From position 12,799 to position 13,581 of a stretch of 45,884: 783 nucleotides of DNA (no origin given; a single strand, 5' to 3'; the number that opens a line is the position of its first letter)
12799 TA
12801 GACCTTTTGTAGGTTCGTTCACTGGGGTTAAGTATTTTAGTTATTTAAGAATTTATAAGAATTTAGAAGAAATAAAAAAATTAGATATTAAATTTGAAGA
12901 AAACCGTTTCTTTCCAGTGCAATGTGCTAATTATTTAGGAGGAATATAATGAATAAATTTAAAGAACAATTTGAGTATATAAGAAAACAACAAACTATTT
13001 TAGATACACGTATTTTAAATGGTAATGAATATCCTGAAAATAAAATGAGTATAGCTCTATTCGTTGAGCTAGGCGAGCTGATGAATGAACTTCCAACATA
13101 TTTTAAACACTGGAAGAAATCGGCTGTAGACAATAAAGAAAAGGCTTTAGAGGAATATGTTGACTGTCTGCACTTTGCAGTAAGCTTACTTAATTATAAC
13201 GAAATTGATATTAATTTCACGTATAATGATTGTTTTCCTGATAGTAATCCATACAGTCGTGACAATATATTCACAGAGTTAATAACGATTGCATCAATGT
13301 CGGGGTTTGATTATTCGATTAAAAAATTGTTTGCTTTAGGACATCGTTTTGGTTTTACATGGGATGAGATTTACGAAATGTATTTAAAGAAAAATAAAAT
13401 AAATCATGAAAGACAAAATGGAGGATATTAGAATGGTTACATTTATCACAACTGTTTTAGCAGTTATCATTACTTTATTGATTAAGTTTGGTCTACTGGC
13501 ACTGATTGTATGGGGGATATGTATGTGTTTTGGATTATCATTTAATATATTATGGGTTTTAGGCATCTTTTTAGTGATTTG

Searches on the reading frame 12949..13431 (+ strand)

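Call 16: search_protein_families(library=phrogs, proteins=[window:12949-13431:+], max_evalue=0.01)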
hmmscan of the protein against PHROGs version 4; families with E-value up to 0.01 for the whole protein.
window:12949-13431:+ (160 aa): 3 families
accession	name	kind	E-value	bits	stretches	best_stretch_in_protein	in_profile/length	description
phrog_173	-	DNA, RNA and nucleotide metabolism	1.7e-32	113.9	1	5-160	29-188/196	nucleoside triphosphate pyrophosphohydrolase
phrog_12184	-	other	0.00012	23.4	0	135-160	128-153/153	nucleotide pyrophosphohydrolase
phrog_18650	-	DNA, RNA and nucleotide metabolism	0.0047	18.1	0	35-85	51-99/195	dUTPase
